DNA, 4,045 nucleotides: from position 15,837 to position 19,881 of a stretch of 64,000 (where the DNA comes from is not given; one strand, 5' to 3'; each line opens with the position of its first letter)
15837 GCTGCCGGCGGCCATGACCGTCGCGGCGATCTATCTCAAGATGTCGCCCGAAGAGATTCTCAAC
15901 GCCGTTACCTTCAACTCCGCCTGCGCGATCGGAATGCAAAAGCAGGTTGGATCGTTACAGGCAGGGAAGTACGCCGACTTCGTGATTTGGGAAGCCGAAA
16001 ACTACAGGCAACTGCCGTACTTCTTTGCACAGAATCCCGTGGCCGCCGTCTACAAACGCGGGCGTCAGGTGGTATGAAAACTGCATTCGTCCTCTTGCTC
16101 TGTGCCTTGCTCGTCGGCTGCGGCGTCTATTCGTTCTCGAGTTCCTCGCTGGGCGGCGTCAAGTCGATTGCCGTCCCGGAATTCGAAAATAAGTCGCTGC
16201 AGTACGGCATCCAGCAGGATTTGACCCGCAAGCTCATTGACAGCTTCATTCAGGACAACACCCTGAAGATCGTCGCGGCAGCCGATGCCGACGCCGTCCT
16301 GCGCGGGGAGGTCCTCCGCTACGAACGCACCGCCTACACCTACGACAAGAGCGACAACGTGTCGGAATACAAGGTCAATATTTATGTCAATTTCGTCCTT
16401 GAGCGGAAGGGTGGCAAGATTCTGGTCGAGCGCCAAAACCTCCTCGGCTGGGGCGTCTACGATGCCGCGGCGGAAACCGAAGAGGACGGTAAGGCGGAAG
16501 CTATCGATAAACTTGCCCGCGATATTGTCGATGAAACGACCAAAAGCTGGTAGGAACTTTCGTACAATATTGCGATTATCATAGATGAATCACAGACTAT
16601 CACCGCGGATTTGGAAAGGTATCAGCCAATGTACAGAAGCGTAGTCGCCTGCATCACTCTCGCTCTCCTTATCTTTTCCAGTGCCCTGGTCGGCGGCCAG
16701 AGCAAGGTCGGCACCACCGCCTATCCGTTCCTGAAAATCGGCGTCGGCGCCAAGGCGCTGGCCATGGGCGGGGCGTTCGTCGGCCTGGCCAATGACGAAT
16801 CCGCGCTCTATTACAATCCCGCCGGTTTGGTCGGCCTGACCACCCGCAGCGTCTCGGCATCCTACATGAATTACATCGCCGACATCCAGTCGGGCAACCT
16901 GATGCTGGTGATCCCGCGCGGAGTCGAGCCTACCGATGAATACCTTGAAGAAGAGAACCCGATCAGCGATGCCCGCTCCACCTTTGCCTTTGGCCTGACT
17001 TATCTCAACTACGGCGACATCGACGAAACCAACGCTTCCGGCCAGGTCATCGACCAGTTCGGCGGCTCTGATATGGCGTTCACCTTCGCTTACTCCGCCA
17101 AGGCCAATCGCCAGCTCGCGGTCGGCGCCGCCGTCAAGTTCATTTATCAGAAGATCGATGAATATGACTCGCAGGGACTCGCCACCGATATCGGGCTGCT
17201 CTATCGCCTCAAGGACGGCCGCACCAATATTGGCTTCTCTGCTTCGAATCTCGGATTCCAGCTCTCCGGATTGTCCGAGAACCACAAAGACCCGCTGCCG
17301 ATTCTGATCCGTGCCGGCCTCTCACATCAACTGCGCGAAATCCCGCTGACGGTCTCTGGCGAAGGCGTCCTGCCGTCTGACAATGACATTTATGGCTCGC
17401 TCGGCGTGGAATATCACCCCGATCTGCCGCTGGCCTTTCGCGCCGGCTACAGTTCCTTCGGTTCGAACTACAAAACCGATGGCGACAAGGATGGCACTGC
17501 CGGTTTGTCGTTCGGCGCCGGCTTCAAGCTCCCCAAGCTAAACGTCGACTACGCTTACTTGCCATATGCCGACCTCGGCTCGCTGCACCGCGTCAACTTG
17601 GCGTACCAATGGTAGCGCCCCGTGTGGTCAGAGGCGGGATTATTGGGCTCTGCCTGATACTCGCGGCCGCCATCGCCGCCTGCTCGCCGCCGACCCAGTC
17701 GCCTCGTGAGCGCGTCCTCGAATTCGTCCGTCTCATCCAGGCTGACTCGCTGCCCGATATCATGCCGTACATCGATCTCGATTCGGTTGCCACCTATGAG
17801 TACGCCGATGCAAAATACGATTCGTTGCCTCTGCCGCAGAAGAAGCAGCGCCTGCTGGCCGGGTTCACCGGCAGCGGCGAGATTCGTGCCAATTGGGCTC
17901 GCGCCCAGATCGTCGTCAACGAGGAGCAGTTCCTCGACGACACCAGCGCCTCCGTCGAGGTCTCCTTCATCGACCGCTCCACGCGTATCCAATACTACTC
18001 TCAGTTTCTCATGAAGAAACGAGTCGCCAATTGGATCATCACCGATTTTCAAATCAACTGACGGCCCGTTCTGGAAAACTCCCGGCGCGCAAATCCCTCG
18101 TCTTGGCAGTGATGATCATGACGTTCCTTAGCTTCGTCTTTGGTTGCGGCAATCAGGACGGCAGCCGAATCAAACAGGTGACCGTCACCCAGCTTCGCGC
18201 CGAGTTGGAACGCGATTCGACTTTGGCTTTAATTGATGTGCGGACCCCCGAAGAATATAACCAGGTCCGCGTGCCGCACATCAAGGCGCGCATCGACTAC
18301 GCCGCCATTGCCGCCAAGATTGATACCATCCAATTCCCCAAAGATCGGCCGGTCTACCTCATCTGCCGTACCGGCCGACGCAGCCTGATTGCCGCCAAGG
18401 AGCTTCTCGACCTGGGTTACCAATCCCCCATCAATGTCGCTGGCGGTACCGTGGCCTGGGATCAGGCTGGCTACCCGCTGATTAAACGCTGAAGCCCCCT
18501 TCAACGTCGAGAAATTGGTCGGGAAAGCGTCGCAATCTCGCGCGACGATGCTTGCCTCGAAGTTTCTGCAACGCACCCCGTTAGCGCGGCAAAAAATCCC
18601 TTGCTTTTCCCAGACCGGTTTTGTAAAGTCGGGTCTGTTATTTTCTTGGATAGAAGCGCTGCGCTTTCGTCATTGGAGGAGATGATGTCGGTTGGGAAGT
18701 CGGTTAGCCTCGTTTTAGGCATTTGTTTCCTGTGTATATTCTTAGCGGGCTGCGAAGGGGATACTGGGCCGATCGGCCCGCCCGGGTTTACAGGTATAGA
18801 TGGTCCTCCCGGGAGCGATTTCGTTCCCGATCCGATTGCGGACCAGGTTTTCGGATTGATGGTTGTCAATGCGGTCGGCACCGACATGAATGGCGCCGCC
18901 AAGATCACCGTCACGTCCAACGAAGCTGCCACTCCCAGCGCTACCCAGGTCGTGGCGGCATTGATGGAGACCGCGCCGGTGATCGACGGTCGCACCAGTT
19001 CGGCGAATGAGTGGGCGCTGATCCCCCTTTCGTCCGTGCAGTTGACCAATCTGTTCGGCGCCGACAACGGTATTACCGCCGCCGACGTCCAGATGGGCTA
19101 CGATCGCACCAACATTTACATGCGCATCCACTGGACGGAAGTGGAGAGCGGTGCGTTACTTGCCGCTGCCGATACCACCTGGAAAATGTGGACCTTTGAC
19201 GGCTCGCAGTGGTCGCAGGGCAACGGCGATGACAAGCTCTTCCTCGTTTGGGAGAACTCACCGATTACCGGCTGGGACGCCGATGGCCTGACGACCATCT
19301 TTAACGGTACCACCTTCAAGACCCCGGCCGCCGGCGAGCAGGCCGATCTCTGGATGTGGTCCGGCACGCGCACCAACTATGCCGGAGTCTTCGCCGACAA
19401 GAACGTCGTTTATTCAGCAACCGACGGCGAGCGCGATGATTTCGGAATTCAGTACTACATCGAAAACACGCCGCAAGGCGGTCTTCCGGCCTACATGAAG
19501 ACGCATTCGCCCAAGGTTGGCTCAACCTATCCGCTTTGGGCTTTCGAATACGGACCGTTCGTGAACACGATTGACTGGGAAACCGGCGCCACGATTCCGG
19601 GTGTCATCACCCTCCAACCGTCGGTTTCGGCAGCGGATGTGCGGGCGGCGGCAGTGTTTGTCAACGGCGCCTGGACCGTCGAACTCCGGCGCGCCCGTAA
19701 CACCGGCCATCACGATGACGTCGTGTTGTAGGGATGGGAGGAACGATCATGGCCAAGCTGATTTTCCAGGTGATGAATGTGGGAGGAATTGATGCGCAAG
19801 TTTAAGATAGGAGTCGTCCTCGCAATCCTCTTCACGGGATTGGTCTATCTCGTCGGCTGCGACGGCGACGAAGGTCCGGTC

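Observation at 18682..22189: Tandem triplet of lipoproteins, each with a short collagen-like Gly-X-Y stalk and a DOMON/EB_dh-like domain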

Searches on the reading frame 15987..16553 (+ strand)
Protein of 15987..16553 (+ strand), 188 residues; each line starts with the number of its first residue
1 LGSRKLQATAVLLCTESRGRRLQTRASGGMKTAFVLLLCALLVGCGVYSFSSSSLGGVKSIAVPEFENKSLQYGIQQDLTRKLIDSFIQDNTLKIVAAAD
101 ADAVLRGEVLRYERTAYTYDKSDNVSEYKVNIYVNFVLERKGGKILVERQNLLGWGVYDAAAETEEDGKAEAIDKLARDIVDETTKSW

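Call 31: search_protein_families(library=pfam, proteins=[window:15987-16553:+], max_evalue=0.01)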
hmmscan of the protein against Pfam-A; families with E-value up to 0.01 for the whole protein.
window:15987-16553:+ (188 aa): 1 family
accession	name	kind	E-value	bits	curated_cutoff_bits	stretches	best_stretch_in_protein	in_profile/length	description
PF04390.17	LptE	-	1.8e-17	64.5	23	1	59-182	2-112/118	Lipopolysaccharide-assembly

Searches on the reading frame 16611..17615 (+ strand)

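Call 31: search_protein_families(library=pfam, proteins=[window:16611-17615:+], max_evalue=0.01)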
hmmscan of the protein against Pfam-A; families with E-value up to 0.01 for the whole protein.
window:16611-17615:+ (334 aa): 2 families
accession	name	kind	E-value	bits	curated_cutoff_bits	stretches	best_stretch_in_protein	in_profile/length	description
PF19572.5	PorV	-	3.8e-05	23.8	27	1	30-181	5-145/243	Type IX secretion system protein PorV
PF03349.22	Toluene_X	-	6e-05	22.1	29.7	1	49-199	24-136/421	Outer membrane protein transport protein (OMPP1/FadL/TodX)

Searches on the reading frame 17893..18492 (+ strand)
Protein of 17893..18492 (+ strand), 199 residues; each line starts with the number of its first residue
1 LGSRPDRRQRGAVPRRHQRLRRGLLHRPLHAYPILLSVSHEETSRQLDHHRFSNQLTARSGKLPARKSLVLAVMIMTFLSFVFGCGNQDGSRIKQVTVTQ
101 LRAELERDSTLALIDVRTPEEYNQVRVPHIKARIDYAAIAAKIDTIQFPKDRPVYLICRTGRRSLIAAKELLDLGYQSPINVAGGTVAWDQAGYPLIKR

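Call 31: search_protein_families(library=pfam, proteins=[window:17893-18492:+], max_evalue=0.01)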
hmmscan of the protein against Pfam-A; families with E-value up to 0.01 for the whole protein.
window:17893-18492:+ (199 aa): 1 family
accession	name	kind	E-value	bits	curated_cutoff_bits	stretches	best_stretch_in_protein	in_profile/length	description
PF00581.25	Rhodanese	-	5.4e-12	46.5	22.2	1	97-191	1-101/102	Rhodanese-like domain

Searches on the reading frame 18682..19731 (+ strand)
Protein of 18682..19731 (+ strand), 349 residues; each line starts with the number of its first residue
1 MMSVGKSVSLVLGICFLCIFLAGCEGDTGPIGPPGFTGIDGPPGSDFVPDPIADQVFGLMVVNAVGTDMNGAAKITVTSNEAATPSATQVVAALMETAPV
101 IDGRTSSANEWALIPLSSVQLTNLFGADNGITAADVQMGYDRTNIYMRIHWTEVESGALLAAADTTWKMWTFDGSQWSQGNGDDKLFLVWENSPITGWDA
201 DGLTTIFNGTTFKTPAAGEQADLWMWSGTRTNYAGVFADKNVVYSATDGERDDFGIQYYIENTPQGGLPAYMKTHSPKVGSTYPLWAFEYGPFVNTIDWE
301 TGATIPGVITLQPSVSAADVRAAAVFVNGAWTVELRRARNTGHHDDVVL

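Call 3: search_protein_families(library=pfam, proteins=[window:18682-19731:+], max_evalue=1)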
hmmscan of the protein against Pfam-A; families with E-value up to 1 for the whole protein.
window:18682-19731:+ (349 aa): 2 families
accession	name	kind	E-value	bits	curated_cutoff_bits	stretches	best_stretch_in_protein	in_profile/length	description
PF09459.16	EB_dh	-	5.1e-14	53.3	33.3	1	114-347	12-209/236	Ethylbenzene dehydrogenase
PF01391.23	Collagen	-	0.011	16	27.2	1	25-44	36-55/60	Collagen triple helix repeat (20 copies)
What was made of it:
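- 18682..19731 (+): Gene A: lipoprotein, 7 Gly-X-Y triplets, haem-motif-less EB_dh head (349 aa). Pfam EB_dh 53.3 bits against cut-off 33.3 (call 3).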

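Call 4: search_protein_families(library=ncbifam, proteins=[window:18682-19731:+], max_evalue=1)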
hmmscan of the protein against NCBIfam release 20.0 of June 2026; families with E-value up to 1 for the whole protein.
window:18682-19731:+ (349 aa): 1 family
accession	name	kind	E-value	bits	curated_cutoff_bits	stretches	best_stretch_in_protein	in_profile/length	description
NF000064.3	ANT_2pp_Ia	exception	0.022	14.8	350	1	314-348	12-46/177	aminoglycoside nucleotidyltransferase ANT(2'')-Ia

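Call 7: find_homologous_proteins(query=A1, max_evalue=0.00001)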
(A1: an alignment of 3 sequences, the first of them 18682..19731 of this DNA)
Query A1 (3 sequences) (349 aa, profile of the alignment): 20 proteins with E <= 0.00001 among 8000 candidates.
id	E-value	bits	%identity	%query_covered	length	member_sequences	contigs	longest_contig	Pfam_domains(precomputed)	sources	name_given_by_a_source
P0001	1.3e-161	556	32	46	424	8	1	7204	PF09459.17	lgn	-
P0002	2.7e-157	541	92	100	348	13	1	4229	PF09459.17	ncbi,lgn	-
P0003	1.1e-122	428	27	85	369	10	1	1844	PF09459.17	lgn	-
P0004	2.4e-119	417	30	44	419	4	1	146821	PF09459.17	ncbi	-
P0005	9.5e-117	408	63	100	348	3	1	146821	PF09459.17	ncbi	-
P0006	6.3e-106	372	31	41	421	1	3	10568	PF09459.17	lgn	-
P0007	3.0e-102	360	30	47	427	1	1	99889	PF09459.17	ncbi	-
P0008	6.3e-102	359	56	100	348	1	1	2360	PF09459.17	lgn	-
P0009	1.2e-101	358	55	100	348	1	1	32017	PF09459.17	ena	-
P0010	2.9e-101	357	54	100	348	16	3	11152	PF09459.17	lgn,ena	-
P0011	3.5e-98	347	31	50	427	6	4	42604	PF09459.17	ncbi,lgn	-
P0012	5.0e-96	340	32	50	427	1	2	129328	PF09459.17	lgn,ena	-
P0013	5.5e-95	336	47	100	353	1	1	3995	PF09459.17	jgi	-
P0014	5.9e-93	330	45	100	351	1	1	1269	PF09459.17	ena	-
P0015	1.8e-89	318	50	100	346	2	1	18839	PF09459.17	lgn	-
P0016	1.9e-89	318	49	100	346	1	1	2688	PF09459.17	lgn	-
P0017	5.2e-87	310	41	99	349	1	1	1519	PF09459.17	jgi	jgi:hypothetical protein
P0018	6.8e-75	270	42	100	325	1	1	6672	PF09459.17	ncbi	ncbi:MAG: hypothetical protein ABIJ61_04595 [bacterium]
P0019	1.2e-69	253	33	49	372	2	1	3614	PF09459.17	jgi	jgi:hypothetical protein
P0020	2.7e-68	249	27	46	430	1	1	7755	PF09459.17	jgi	jgi:hypothetical protein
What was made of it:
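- Tried and rejected: It returned only 20 proteins (call 7).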

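Call 9: find_encoding_contigs(protein=P0005, flank=10000, max_places=3)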
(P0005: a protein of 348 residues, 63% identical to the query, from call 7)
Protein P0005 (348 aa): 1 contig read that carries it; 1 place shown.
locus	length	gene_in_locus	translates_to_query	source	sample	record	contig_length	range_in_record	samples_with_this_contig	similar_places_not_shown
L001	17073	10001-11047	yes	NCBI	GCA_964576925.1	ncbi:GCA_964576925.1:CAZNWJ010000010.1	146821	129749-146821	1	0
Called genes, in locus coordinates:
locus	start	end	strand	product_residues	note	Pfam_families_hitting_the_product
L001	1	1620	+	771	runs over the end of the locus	PF01433:Peptidase_M1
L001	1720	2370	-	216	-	PF13473:Cupredoxin_1 (weak), PF13860:FlgD_ig, PF18962:Por_Secre_tail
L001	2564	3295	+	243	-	PF00005:ABC_tran, PF13304:AAA_21 (weak)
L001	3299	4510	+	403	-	PF12679:ABC2_membrane_2, PF12698:ABC2_membrane_3, PF01061:ABC2_membrane (weak), PF12730:ABC2_membrane_4 (weak)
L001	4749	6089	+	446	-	PF13347:MFS_2 (faint), PF05977:MFS_3, PF07690:MFS_1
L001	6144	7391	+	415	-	PF01979:Amidohydro_1, PF07969:Amidohydro_3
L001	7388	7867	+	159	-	PF04390:LptE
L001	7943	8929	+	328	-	-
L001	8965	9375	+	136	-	-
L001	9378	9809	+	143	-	PF00581:Rhodanese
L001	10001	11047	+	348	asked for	PF09459:EB_dh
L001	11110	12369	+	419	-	PF09459:EB_dh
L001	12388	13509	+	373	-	PF09459:EB_dh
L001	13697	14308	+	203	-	PF13302:Acetyltransf_3, PF00583:Acetyltransf_1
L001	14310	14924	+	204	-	PF13302:Acetyltransf_3, PF00583:Acetyltransf_1 (weak)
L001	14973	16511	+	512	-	PF05362:Lon_C (weak), PF13541:ChlI, PF00493:MCM (faint), PF01078:Mg_chelatase, PF07728:AAA_5 (weak), PF13335:Mg_chelatase_C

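Call 10: find_encoding_contigs(protein=P0012, flank=10000, max_places=3)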
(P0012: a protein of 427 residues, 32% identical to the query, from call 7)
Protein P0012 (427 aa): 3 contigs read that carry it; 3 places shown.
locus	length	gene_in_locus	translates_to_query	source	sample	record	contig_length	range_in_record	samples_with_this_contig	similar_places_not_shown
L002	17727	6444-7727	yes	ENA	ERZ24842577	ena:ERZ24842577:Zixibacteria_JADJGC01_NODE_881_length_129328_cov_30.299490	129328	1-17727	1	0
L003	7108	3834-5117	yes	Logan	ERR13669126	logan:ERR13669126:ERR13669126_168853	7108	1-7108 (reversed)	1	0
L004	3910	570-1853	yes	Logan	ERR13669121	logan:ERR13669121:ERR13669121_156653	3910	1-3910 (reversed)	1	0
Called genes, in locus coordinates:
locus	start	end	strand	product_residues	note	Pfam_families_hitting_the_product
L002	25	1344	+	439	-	PF13347:MFS_2 (faint), PF05977:MFS_3, PF07690:MFS_1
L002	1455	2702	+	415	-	PF07969:Amidohydro_3 (weak), PF01979:Amidohydro_1, PF07969:Amidohydro_3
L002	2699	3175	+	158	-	PF04390:LptE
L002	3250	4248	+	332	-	-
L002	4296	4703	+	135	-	-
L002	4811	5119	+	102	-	PF00581:Rhodanese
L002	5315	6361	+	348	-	PF09459:EB_dh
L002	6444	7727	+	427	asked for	PF09459:EB_dh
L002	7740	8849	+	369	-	PF09459:EB_dh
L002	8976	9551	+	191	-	PF13302:Acetyltransf_3, PF13420:Acetyltransf_4, PF00583:Acetyltransf_1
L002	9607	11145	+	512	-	PF05362:Lon_C (weak), PF13541:ChlI, PF00493:MCM (faint), PF01078:Mg_chelatase, PF07728:AAA_5 (weak), PF13335:Mg_chelatase_C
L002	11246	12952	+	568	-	PF00082:Peptidase_S8, PF18962:Por_Secre_tail (faint)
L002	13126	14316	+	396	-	PF02786:CPSase_L_D2 (weak), PF08442:ATP-grasp_2, PF13549:ATP-grasp_5, PF24948:Citrate_synth_N, PF00549:Ligase_CoA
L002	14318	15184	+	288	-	PF02629:CoA_binding, PF13380:CoA_binding_2 (faint), PF00549:Ligase_CoA, PF13607:Succ_CoA_lig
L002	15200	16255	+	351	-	PF06089:Asparaginase_II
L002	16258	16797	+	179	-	PF01966:HD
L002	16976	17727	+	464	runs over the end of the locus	PF01212:Beta_elim_lyase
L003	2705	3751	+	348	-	PF09459:EB_dh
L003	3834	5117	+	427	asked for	PF09459:EB_dh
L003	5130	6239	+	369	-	PF09459:EB_dh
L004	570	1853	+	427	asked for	PF09459:EB_dh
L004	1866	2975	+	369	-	PF09459:EB_dh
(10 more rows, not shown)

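Call 12: find_encoding_contigs(protein=P0007, flank=10000, max_places=2)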
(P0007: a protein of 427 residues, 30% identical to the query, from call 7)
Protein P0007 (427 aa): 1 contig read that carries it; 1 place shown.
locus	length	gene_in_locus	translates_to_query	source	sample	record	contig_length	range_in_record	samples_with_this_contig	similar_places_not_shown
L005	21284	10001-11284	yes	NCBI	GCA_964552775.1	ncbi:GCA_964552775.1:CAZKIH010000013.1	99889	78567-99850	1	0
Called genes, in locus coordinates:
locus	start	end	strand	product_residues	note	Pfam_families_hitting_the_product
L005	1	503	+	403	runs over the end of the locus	PF12679:ABC2_membrane_2, PF12698:ABC2_membrane_3, PF01061:ABC2_membrane (weak)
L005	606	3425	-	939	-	PF05048:NosD, PF13229:Beta_helix, PF25788:Ig_Rha78A_N (faint), PF13229:Beta_helix (weak), PF17161:DUF5123 (weak)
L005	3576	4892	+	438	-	PF13347:MFS_2 (faint), PF05977:MFS_3, PF07690:MFS_1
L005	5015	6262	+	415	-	PF07969:Amidohydro_3 (weak), PF01979:Amidohydro_1, PF07969:Amidohydro_3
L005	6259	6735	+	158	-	PF04390:LptE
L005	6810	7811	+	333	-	-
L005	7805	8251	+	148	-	-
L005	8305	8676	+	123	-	PF00581:Rhodanese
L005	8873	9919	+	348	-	PF09459:EB_dh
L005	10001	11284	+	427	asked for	PF09459:EB_dh (weak)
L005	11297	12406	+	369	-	PF09459:EB_dh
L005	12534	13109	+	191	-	PF13302:Acetyltransf_3, PF13420:Acetyltransf_4, PF00583:Acetyltransf_1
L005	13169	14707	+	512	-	PF05362:Lon_C, PF13541:ChlI, PF00493:MCM (faint), PF01078:Mg_chelatase, PF07728:AAA_5, PF13335:Mg_chelatase_C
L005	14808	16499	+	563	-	PF00082:Peptidase_S8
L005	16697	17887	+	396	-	PF01071:GARS_A (weak), PF02786:CPSase_L_D2, PF08442:ATP-grasp_2, PF13549:ATP-grasp_5, PF24948:Citrate_synth_N, PF00549:Ligase_CoA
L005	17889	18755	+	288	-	PF02629:CoA_binding, PF13380:CoA_binding_2 (faint), PF00549:Ligase_CoA, PF13607:Succ_CoA_lig (weak)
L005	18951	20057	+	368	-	PF06089:Asparaginase_II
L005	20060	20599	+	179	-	PF01966:HD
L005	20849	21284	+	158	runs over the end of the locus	?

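Call 13: find_encoding_contigs(protein=P0011, flank=10000, max_places=2)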
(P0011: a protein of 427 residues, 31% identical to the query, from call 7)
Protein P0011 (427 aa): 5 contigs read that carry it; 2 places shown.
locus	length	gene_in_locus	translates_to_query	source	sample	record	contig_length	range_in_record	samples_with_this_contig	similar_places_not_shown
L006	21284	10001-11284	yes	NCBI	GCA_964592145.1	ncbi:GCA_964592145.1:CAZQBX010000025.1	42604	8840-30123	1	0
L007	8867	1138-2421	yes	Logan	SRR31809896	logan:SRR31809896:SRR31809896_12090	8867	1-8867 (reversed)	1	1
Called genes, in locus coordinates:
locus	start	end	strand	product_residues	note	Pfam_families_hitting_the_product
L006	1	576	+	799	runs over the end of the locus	PF01433:Peptidase_M1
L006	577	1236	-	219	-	PF13473:Cupredoxin_1 (weak), PF13585:CHU_C (weak), PF18962:Por_Secre_tail, PF13860:FlgD_ig (weak)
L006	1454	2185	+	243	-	PF00005:ABC_tran, PF13304:AAA_21 (weak)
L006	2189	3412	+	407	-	PF01061:ABC2_membrane (faint), PF12679:ABC2_membrane_2, PF12698:ABC2_membrane_3, PF12730:ABC2_membrane_4 (weak)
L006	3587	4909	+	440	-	PF05977:MFS_3, PF07690:MFS_1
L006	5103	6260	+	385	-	PF07969:Amidohydro_3, PF01979:Amidohydro_1, PF07969:Amidohydro_3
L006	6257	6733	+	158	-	PF04390:LptE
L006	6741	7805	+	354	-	-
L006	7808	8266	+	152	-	-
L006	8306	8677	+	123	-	PF00581:Rhodanese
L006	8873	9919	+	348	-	PF09459:EB_dh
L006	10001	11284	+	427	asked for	PF09459:EB_dh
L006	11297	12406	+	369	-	PF09459:EB_dh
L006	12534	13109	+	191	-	PF13302:Acetyltransf_3, PF13420:Acetyltransf_4, PF00583:Acetyltransf_1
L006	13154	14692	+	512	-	PF05362:Lon_C, PF13541:ChlI, PF00493:MCM (faint), PF01078:Mg_chelatase, PF07728:AAA_5, PF13335:Mg_chelatase_C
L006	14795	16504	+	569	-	PF00082:Peptidase_S8, PF18962:Por_Secre_tail (weak), PF13860:FlgD_ig (weak)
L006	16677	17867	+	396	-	PF02786:CPSase_L_D2 (weak), PF08442:ATP-grasp_2, PF13549:ATP-grasp_5, PF24948:Citrate_synth_N, PF00549:Ligase_CoA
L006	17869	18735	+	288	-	PF02629:CoA_binding, PF00549:Ligase_CoA, PF13607:Succ_CoA_lig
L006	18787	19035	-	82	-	-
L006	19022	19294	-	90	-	PF04365:BrnT_toxin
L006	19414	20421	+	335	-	PF06089:Asparaginase_II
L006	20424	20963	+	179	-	PF01966:HD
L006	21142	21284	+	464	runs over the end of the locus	PF01212:Beta_elim_lyase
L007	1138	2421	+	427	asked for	PF09459:EB_dh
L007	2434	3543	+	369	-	PF09459:EB_dh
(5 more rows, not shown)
